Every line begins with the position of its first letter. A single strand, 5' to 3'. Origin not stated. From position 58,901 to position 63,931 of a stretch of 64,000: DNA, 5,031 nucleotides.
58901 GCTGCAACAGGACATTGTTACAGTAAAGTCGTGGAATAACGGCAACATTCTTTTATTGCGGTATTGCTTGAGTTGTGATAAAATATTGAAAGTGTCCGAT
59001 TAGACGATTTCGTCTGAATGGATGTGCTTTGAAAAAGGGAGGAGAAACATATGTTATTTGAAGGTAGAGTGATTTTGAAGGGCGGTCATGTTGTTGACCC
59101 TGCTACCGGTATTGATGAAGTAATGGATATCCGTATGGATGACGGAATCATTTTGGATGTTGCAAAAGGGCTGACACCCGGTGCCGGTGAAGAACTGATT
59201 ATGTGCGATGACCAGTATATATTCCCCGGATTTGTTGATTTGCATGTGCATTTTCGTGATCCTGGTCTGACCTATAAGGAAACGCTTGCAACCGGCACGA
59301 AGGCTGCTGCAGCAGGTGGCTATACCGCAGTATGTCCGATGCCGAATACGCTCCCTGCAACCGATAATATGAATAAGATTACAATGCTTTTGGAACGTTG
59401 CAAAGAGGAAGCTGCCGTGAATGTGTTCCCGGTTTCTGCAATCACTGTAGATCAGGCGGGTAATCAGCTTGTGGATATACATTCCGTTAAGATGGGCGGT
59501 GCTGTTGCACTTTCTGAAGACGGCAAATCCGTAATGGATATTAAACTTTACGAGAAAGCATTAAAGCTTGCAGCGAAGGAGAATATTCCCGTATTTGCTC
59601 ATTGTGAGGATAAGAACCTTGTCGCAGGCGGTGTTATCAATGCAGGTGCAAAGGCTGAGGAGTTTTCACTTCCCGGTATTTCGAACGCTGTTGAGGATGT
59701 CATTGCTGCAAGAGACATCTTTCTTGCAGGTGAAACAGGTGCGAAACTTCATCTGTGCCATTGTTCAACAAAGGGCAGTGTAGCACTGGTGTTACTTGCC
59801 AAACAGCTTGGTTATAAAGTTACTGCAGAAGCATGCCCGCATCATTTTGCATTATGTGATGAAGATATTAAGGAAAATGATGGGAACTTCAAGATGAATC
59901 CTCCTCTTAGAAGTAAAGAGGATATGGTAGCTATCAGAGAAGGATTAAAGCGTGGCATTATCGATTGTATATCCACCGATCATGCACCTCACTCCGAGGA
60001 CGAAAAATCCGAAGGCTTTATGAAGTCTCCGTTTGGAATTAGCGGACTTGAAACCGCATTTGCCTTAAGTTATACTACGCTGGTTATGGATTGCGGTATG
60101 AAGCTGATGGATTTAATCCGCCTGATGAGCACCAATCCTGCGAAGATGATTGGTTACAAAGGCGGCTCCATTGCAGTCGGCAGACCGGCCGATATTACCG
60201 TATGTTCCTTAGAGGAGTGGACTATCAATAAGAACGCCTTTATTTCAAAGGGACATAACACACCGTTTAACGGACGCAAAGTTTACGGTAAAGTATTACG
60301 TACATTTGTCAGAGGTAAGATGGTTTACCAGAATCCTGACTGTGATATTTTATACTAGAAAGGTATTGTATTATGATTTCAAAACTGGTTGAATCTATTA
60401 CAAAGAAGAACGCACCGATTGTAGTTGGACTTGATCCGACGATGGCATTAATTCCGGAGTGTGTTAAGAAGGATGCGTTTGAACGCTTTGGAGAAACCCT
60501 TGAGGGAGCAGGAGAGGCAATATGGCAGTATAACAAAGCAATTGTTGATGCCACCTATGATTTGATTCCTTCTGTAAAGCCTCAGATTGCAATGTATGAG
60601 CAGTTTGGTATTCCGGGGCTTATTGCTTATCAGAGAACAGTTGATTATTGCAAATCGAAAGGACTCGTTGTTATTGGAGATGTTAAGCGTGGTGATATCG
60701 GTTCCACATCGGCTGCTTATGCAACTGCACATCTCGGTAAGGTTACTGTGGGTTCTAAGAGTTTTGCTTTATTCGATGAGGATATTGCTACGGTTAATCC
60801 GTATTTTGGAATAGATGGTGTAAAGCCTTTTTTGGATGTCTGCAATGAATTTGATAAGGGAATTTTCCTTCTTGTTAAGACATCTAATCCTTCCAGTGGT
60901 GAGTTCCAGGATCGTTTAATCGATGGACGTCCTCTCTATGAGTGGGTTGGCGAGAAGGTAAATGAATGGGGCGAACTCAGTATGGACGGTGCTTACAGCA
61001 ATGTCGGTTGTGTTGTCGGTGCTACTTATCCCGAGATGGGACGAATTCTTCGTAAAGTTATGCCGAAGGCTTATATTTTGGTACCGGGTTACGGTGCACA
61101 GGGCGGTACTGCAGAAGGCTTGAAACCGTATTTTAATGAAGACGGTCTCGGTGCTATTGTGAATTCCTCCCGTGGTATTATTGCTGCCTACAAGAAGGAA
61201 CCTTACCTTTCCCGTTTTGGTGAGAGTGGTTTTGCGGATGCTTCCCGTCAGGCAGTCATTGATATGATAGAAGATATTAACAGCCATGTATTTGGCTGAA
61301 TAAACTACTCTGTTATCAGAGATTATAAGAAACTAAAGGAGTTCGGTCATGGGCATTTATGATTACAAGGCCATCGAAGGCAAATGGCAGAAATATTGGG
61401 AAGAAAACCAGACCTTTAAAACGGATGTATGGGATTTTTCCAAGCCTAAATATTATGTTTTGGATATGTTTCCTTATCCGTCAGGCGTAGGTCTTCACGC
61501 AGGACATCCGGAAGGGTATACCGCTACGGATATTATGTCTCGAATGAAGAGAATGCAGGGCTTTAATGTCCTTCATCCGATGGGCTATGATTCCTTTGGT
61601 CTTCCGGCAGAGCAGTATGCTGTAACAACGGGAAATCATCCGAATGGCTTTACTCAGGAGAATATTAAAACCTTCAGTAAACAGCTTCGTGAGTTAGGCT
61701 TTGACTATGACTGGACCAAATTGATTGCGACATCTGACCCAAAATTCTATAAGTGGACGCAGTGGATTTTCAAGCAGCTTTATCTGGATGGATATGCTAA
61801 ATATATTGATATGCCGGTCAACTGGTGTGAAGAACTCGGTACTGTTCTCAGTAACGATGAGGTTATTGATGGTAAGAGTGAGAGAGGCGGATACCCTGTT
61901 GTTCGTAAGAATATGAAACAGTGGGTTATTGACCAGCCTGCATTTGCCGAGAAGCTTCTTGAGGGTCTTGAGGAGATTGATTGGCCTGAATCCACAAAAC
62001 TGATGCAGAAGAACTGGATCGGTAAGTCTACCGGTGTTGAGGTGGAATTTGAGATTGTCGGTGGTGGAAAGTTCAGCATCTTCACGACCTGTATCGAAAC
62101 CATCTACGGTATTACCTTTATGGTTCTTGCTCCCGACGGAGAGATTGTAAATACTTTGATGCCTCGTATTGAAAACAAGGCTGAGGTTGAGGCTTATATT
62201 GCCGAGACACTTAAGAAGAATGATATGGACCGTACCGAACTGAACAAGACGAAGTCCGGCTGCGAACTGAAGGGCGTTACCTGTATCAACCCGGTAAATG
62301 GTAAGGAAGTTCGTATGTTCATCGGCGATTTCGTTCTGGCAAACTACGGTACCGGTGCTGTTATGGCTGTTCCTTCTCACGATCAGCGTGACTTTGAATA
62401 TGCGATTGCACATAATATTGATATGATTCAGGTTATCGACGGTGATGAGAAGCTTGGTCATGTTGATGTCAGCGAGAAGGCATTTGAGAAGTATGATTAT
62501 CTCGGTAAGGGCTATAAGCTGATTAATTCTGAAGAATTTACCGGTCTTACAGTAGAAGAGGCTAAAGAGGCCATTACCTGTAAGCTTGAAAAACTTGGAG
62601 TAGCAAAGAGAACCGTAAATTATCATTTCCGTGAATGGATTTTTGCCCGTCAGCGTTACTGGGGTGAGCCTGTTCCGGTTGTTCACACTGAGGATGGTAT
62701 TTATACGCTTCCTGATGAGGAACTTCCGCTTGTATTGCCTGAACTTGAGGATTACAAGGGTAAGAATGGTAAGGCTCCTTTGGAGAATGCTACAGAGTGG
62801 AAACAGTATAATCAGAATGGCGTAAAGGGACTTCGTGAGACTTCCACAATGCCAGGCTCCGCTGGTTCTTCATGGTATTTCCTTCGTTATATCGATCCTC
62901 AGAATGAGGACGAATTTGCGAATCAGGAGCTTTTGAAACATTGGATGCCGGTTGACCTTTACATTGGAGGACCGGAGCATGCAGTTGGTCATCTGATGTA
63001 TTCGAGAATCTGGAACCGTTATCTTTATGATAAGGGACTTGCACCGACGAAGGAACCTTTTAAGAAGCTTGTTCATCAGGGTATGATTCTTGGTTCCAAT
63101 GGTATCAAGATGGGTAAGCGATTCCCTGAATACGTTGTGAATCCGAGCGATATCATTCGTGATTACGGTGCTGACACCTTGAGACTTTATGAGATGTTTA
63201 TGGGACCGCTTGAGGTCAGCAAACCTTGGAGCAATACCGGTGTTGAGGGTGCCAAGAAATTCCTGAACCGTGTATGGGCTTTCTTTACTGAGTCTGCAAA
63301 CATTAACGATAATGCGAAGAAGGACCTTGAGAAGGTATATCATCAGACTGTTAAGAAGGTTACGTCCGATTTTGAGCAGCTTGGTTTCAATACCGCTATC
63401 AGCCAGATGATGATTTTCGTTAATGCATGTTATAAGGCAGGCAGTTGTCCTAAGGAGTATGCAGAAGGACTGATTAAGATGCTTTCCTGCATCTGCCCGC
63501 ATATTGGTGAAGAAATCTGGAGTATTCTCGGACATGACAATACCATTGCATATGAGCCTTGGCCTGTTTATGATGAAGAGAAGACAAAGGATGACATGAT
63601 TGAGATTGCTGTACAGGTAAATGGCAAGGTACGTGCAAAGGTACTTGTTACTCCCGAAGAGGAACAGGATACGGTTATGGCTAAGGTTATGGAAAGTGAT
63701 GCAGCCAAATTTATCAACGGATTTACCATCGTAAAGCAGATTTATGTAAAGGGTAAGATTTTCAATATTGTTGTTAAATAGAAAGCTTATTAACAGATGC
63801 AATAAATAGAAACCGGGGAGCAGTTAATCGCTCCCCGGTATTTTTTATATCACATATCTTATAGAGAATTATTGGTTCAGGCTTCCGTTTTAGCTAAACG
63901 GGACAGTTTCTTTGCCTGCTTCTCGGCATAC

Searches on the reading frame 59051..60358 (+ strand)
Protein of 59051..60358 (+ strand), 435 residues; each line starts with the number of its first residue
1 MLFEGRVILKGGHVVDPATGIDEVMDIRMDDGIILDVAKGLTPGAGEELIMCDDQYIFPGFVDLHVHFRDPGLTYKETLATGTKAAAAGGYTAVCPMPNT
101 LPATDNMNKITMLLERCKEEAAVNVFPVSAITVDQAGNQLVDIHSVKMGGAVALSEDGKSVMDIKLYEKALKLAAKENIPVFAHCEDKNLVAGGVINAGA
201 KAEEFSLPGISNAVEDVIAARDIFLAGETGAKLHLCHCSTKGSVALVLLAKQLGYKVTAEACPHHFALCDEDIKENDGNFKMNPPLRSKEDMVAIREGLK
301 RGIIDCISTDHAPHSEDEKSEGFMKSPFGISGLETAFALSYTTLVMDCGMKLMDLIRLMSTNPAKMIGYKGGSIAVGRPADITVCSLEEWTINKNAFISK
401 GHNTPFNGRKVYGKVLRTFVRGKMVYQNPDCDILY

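Call 89: search_protein_families(library=pfam, proteins=[window:59051-60358:+], max_evalue=0.000001)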
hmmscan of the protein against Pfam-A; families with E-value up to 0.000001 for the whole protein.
window:59051-60358:+ (435 aa): 3 families
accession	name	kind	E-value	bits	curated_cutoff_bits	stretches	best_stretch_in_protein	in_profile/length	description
PF01979.26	Amidohydro_1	-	1.2e-33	117.3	25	1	56-425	1-345/345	Amidohydrolase family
PF07969.17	Amidohydro_3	-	2.5e-09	37.6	29.7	0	346-426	403-472/472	Amidohydrolase family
PF12890.13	DHOase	-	1.3e-08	35.5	21.2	1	55-242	2-141/142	Dihydro-orotase-like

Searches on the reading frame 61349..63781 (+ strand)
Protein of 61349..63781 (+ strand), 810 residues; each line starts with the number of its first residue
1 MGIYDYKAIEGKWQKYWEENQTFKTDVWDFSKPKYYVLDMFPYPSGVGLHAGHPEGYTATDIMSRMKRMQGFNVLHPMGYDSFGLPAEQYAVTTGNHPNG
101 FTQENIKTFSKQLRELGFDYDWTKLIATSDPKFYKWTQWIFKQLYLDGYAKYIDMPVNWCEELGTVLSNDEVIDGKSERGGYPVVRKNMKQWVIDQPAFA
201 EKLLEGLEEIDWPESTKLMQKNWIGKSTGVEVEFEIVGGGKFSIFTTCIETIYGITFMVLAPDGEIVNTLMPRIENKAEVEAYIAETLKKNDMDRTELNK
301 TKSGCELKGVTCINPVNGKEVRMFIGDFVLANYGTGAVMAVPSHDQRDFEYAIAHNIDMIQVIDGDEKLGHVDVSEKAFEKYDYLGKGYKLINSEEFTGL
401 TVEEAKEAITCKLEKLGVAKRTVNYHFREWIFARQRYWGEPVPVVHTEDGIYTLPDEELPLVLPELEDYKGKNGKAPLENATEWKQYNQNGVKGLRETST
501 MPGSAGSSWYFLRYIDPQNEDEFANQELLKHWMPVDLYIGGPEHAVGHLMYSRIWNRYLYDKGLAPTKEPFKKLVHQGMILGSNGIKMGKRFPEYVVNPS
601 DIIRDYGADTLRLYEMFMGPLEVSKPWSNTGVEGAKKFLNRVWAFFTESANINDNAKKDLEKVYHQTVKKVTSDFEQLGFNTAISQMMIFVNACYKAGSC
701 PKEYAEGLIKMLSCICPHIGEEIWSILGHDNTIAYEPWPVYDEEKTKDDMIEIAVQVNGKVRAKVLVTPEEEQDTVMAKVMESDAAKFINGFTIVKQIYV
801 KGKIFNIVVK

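Call 89: search_protein_families(library=pfam, proteins=[window:61349-63781:+], max_evalue=0.000001)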
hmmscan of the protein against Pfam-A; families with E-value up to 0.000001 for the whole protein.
window:61349-63781:+ (810 aa): 4 families
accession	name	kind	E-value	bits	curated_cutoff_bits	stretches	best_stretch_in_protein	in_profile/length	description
PF13603.12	tRNA-synt_1_2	-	1.2e-53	181.8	25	1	221-413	1-184/185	Leucyl-tRNA synthetase, editing domain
PF00133.28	tRNA-synt_1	-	5.6e-37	127.9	22.7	2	12-225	1-226/414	tRNA synthetases class I (I, L, M and V)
PF08264.19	Anticodon_1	-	8.2e-20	71.6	25.1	1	659-773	3-144/148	Anticodon-binding domain of tRNA ligase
PF09334.17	tRNA-synt_1g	-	4.9e-17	62.2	20.1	1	40-151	6-114/391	tRNA synthetases class I (M)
